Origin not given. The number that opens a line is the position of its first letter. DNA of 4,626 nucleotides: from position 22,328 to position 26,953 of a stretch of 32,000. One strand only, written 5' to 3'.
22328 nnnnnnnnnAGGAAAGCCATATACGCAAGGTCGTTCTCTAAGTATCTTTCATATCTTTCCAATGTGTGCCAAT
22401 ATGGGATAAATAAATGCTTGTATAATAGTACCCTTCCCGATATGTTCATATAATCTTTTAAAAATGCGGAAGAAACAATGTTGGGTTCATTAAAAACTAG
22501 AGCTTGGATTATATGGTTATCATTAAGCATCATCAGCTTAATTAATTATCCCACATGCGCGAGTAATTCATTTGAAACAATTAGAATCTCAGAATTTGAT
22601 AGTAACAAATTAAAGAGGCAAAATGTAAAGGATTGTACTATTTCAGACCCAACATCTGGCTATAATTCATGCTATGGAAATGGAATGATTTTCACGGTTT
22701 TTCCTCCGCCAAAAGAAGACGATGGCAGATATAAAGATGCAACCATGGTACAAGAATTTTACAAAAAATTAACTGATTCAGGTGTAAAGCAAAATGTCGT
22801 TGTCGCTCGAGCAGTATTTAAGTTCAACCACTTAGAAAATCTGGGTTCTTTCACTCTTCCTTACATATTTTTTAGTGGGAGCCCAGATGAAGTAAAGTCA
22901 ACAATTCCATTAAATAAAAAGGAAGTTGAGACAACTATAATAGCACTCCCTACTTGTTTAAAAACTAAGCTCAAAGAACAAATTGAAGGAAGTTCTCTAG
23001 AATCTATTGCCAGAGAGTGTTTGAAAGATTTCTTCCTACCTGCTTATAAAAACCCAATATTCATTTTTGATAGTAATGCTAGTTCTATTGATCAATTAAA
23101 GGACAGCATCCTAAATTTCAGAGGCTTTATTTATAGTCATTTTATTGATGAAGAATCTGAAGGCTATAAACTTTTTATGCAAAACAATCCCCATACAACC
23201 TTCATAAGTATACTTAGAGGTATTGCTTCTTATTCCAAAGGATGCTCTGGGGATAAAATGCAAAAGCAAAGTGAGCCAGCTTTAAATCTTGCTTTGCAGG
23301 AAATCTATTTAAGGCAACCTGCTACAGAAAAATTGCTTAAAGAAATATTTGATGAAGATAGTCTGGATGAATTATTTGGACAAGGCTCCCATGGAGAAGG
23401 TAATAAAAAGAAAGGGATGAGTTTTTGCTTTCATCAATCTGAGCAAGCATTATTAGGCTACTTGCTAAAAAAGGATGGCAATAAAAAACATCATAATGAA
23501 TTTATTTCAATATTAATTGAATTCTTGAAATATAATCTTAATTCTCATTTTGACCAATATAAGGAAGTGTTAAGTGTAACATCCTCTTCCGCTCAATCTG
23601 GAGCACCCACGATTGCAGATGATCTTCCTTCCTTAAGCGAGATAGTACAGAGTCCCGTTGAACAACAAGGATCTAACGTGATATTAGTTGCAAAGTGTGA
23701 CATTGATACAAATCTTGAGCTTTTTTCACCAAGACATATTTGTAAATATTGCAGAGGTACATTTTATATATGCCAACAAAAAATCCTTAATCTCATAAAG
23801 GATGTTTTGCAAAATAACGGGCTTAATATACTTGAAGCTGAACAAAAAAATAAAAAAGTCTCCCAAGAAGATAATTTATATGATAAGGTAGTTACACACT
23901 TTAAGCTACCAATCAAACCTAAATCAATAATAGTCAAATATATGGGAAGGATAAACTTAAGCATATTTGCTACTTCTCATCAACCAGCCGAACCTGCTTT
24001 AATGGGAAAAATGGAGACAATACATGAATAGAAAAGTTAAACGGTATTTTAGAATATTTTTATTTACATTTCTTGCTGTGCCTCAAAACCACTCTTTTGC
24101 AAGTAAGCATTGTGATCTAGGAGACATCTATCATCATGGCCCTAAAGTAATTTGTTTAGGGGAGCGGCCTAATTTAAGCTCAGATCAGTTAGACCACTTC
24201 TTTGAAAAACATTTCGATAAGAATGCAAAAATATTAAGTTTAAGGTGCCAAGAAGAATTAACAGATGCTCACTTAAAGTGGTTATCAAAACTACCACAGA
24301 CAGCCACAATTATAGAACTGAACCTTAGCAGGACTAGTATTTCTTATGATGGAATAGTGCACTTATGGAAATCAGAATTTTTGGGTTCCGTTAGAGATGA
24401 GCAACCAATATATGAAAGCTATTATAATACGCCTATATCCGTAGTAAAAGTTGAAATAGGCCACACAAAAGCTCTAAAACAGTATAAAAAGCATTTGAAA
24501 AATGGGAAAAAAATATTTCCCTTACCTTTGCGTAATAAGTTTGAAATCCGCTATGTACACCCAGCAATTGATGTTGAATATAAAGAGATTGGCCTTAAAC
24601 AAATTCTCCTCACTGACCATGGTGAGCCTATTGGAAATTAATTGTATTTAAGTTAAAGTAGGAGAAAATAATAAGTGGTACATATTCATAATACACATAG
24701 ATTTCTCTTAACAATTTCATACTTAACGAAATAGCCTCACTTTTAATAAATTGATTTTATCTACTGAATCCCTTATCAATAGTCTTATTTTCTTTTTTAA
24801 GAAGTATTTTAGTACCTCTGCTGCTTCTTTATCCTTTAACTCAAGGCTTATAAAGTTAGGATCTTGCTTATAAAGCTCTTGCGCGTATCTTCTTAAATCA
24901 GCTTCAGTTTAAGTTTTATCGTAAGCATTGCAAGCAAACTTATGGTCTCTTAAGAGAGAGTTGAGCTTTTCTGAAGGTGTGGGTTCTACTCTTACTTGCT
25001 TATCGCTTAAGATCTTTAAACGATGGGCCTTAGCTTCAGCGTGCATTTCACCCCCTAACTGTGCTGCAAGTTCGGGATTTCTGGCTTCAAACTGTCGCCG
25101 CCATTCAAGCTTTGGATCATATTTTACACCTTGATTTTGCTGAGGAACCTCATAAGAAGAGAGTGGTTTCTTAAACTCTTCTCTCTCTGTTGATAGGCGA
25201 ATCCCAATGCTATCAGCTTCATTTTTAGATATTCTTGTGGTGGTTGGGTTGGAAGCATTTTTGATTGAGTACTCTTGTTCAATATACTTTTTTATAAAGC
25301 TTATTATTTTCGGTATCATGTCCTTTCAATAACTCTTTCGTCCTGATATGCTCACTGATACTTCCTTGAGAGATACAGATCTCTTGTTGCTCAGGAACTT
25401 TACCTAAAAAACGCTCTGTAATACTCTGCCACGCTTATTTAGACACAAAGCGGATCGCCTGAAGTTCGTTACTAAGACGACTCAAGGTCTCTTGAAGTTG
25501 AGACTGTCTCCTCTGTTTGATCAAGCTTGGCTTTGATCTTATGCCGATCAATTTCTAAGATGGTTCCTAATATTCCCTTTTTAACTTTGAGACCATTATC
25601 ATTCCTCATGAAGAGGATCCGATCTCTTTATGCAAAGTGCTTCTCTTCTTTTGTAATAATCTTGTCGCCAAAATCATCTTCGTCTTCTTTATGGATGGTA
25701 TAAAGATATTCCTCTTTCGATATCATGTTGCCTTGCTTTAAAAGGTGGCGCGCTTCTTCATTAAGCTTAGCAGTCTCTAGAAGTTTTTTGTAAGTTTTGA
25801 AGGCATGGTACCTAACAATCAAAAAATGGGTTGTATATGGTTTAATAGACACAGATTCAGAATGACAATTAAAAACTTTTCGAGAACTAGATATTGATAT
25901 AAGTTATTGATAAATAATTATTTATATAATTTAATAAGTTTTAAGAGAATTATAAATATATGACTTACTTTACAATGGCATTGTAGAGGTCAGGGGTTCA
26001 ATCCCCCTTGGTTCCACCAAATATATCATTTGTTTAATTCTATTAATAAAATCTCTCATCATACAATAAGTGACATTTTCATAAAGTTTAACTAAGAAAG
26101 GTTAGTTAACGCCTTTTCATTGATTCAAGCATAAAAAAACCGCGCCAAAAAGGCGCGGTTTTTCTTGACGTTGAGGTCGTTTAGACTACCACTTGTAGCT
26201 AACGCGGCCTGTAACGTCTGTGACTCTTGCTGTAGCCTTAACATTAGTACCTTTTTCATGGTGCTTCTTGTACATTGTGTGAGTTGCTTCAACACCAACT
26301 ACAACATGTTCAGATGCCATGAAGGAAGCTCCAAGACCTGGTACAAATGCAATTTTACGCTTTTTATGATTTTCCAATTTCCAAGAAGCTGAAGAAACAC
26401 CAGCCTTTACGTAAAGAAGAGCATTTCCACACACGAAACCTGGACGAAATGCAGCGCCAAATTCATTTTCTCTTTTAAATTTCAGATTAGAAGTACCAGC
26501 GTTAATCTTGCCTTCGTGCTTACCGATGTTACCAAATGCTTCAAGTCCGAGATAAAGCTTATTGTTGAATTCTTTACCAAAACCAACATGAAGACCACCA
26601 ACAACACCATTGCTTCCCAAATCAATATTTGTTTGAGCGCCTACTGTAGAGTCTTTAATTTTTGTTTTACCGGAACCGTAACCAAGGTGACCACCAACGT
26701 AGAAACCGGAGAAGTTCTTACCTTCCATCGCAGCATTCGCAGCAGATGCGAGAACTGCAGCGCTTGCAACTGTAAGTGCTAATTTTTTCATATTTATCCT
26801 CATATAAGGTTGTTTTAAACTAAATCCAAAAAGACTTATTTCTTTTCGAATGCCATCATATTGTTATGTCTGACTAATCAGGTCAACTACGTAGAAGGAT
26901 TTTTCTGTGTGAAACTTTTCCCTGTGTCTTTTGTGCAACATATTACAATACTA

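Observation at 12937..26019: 13 kb island integrated at tRNA-Ala(GGC), bounded by a 49-nt tRNA-derived direct repeat, with no integrase left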

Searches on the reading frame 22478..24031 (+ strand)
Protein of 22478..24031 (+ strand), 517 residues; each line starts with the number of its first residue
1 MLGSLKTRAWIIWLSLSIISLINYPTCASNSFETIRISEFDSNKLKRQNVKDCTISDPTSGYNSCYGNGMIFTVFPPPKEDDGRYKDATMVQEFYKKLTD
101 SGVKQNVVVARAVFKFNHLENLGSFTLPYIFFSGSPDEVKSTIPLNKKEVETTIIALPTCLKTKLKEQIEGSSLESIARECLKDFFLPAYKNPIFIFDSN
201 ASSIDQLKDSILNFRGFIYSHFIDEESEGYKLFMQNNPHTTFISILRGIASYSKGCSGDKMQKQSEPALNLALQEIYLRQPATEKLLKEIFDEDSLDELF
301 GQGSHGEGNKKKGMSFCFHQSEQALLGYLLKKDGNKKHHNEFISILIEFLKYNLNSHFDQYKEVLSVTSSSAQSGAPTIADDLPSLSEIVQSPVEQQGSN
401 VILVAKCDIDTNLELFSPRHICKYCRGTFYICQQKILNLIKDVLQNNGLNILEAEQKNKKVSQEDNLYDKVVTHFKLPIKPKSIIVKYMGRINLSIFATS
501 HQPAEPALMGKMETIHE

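Call 8: search_protein_families(library=pfam, proteins=[window:22478-24031:+], max_evalue=0.01)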
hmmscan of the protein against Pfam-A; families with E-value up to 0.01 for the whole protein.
window:22478-24031:+ (517 aa): 0 families

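Call 21: search_protein_families(library=pfam, proteins=[window:22478-24031:+], max_evalue=5)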
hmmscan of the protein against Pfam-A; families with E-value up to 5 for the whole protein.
window:22478-24031:+ (517 aa): 0 families

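Call 47: search_solved_structures(query=window:22478-24028:+, max_evalue=1)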
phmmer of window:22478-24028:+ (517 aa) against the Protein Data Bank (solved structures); distinct sequences matched with E-value up to 1: 7.
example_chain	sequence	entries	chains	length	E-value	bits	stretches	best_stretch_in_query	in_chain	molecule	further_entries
1xr0_B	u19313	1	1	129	0.1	14.5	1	404-455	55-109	FGFR signalling adaptor SNT-1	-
2mfq_A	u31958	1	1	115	0.13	14.2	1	404-454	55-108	Fibroblast growth factor receptor substrate 2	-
6q2i_A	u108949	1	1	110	0.14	14.1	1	266-334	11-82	Cleavage stimulation factor subunit 2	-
6tze_A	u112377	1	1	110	0.18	13.7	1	266-334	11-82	Cleavage stimulation factor subunit 2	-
1p1t_A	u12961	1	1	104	0.24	13.3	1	267-334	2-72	Cleavage stimulation factor, 64 kDa subunit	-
2kup_A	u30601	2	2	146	0.67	11.8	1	406-454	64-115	Fibroblast growth factor receptor substrate 3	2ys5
2kuq_A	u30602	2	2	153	0.83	11.5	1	406-454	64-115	Fibroblast growth factor receptor substrate 3,LINKER,ALK tyrosine kinase receptor | Fibroblast growth factor receptor substrate 3 and ALK tyrosine kinase recept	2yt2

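Call 48: search_protein_families(library=ncbifam, proteins=[window:22478-24031:+], max_evalue=0.1)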
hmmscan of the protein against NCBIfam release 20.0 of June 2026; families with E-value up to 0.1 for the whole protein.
window:22478-24031:+ (517 aa): 0 families

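Call 72: search_protein_representatives(protein=window:22478-24028:+)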
Query: 517 residues. Proteins with E-value up to 0.001 (for the whole library): 18; up to 1e-10: 13; up to 1e-30: 8. The best 18 are listed.
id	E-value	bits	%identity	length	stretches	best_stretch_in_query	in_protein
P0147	3.4e-129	448.2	89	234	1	286-517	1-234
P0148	2.4e-95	336.6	40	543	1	28-515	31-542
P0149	1.0e-79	285.1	40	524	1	27-515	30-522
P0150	9.4e-75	268.7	35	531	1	31-517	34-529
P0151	7.5e-64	232.7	40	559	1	18-516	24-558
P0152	8.9e-50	186.3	39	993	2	33-377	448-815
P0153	1.1e-41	159.7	42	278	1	259-514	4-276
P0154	8.2e-32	127.0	42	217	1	146-342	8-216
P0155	5.1e-18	81.5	33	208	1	10-198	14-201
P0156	1.6e-17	79.9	32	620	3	211-374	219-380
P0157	4.5e-15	71.8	37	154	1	18-147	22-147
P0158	2.0e-13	66.4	28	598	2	57-342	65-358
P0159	3.8e-11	58.9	35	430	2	205-441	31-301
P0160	2.6e-10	56.1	25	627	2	212-442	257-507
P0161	3.9e-10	55.5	27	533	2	212-431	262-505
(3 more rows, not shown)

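Call 85: predict_structure(alignment_id=A4)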
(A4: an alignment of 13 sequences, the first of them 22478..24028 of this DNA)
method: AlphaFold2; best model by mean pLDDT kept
length: 517 residues; sequences in the alignment: 13
mean_pLDDT: 72.9   pTM: 0.75
mean pLDDT of the five models: 72.9, 71.8, 71.7, 68.1, 65.3
residues with pLDDT >= 90: 79; 70-90: 261; 50-70: 94; < 50: 83
segments of 3 or more residues with pLDDT < 50: 20-27, 198-201, 240-264, 303-310, 370-397, 515-517
pLDDT, mean of each block of 10 residues (from residue 1): 67 64 44 92 85 70 88 90 89 91 84 83 70 72 78 79 78 84 70 49 57 71 75 70 45 43 57 79 84 75 46 55 82 58 84 87 80 32 37 43 90 92 89 91 91 69 72 87 91 94 82 54
secondary structure, 60 per line:
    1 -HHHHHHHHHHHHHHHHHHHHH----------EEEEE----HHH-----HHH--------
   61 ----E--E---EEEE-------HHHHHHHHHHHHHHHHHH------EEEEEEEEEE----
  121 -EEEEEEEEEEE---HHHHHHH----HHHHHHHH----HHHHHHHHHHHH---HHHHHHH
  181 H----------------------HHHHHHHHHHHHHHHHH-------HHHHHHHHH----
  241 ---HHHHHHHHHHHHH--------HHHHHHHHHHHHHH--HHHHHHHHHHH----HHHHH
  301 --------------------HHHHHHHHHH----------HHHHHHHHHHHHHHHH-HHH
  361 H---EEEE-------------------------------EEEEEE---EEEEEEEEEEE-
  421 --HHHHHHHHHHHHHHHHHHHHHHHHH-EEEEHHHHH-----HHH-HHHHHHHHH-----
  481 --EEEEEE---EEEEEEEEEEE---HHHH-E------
elements in order: H2-22 E33-37 E72-75 H83-100 E107-116 E122-132 H136-142 H147-154 H159-170 H174-181 H204-220 H228-236 H244-256 H265-278 H281-291 H296-300 H321-330 H341-356 H358-361 E365-368 E400-405 E409-419 H423-447 E449-452 H453-457 H467-475 E483-488 E492-502 H506-509

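Call 88: fold_search(model_id=the predicted structure, library=pdb)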
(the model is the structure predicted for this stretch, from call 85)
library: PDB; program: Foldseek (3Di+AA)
matches with E <= 10: 78; with E <= 0.001: 0
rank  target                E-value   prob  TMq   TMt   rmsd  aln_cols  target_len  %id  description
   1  7bqc_MODEL_1_A        5.5e-01  0.16  0.09  0.31  15.2       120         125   11  Solution NMR structure of NF4; de novo designed protein with a novel fold (released 2021-03-24)
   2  5oeu_A                5.5e-01  0.01  0.06  0.06  24.0       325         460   10  The structure of a glutathione synthetase like-effector (GSS22) from Globodera pallida in ADP-bound closed conformatio (released 2018-04-25)
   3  9iwa_E                9.1e-01  0.02  0.09  0.07  25.6       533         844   10  Structure of apo AsfvPrimPol with dodecamer (released 2025-12-24)
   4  2ia1_B                1.0e+00  0.03  0.08  0.16  15.5       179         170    7  Crystal structure of protein BH3703 from Bacillus halodurans, Pfam DUF600 (released 2006-10-03)
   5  6k8n_D                1.1e+00  0.02  0.06  0.05  26.1       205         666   13  Crystal structure of the Sulfolobus solfataricus topoisomerase III (released 2020-06-24)
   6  9iwa_C                1.2e+00  0.01  0.09  0.07  24.9       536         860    9  Structure of apo AsfvPrimPol with dodecamer (released 2025-12-24)
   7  3x29_C                1.6e+00  0.04  0.05  0.17  18.1       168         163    5  CRYSTAL STRUCTURE of MOUSE CLAUDIN-19 IN COMPLEX with C-TERMINAL FRAGMENT OF CLOSTRIDIUM PERFRINGENS ENTEROTOXIN (released 2015-01-21)
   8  2gls_A                1.9e+00  0.02  0.08  0.08  16.1       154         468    8  REFINED ATOMIC MODEL OF GLUTAMINE SYNTHETASE AT 3.5 ANGSTROMS RESOLUTION (released 1989-10-15)
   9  5oev_B                1.9e+00  0.01  0.05  0.06  22.7       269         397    9  The structure of a glutathione synthetase like-effector (GSS22) from Globodera pallida in apoform. (released 2018-04-25)
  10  6pew_A                2.2e+00  0.02  0.08  0.08  17.1       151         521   11  CryoEM Plasmodium falciparum glutamine synthetase (released 2019-12-11)
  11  5abb_A                2.3e+00  0.02  0.09  0.10  18.4       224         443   11  Visualization of a polytopic membrane protein during SecY-mediated membrane insertion (released 2015-08-19)
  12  5oev_D                2.5e+00  0.00  0.05  0.06  25.6       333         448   12  The structure of a glutathione synthetase like-effector (GSS22) from Globodera pallida in apoform. (released 2018-04-25)
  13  6hiw_DQ               2.6e+00  0.01  0.06  0.10  14.8       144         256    9  Cryo-EM structure of the Trypanosoma brucei mitochondrial ribosome - This entry contains the complete small mitoribos (released 2018-09-26)
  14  7z0l_B                2.6e+00  0.01  0.08  0.10  15.7       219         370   10  IL-27 signalling complex (released 2022-07-27)
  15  5oev_C                2.6e+00  0.01  0.06  0.07  22.7       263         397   10  The structure of a glutathione synthetase like-effector (GSS22) from Globodera pallida in apoform. (released 2018-04-25)
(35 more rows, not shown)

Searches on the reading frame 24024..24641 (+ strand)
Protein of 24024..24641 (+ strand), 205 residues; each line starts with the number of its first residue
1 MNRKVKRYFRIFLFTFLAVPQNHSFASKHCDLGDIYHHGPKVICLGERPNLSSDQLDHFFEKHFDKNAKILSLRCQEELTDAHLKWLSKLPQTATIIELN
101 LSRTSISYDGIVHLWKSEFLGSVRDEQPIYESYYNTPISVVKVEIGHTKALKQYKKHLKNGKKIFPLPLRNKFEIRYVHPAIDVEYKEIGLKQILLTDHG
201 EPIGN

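Call 8: search_protein_families(library=pfam, proteins=[window:24024-24641:+], max_evalue=0.01)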
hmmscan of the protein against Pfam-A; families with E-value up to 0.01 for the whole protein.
window:24024-24641:+ (205 aa): 0 families

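Call 21: search_protein_families(library=pfam, proteins=[window:24024-24641:+], max_evalue=5)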
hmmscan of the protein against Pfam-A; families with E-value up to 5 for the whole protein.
window:24024-24641:+ (205 aa): 1 family
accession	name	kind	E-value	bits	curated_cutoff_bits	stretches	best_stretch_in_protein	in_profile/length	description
PF01700.22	Orbi_VP3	-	0.068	11.2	27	1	105-154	556-609/887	Orbivirus VP3 (T2) protein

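Call 48: search_protein_families(library=ncbifam, proteins=[window:24024-24641:+], max_evalue=0.1)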
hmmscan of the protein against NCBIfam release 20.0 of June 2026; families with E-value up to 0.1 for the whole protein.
window:24024-24641:+ (205 aa): 1 family
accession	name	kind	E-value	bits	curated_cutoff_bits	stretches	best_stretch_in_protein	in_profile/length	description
NF011142.0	PRK14555.1-3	equivalog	0.0094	15.7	237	1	131-160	50-79/154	RNA-binding protein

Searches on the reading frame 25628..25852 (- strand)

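Call 8: search_protein_families(library=pfam, proteins=[window:25628-25852:-], max_evalue=0.01)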
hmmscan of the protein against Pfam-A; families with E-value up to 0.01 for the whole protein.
window:25628-25852:- (74 aa): 0 families

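Call 21: search_protein_families(library=pfam, proteins=[window:25628-25852:-], max_evalue=5)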
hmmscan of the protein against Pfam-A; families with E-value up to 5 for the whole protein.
window:25628-25852:- (74 aa): 1 family
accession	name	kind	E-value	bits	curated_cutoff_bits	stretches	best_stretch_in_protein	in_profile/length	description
PF07831.19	PYNP_C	-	0.048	13.8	27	1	38-62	38-62/75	Pyrimidine nucleoside phosphorylase C-terminal domain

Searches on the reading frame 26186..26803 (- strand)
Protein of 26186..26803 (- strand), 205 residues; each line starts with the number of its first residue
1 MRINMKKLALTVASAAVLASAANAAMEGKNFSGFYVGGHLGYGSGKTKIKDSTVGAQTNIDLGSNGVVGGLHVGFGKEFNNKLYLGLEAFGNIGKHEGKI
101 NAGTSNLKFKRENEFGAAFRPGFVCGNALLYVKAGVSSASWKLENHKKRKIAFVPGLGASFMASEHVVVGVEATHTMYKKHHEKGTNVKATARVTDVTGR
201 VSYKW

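Call 8: search_protein_families(library=pfam, proteins=[window:26186-26803:-], max_evalue=0.01)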
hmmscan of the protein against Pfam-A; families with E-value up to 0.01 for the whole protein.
window:26186-26803:- (205 aa): 1 family
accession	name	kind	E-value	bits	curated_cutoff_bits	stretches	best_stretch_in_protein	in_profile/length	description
PF13505.12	OMP_b-brl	-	1.1e-12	48.9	28.7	1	14-191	2-165/175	Outer membrane protein beta-barrel domain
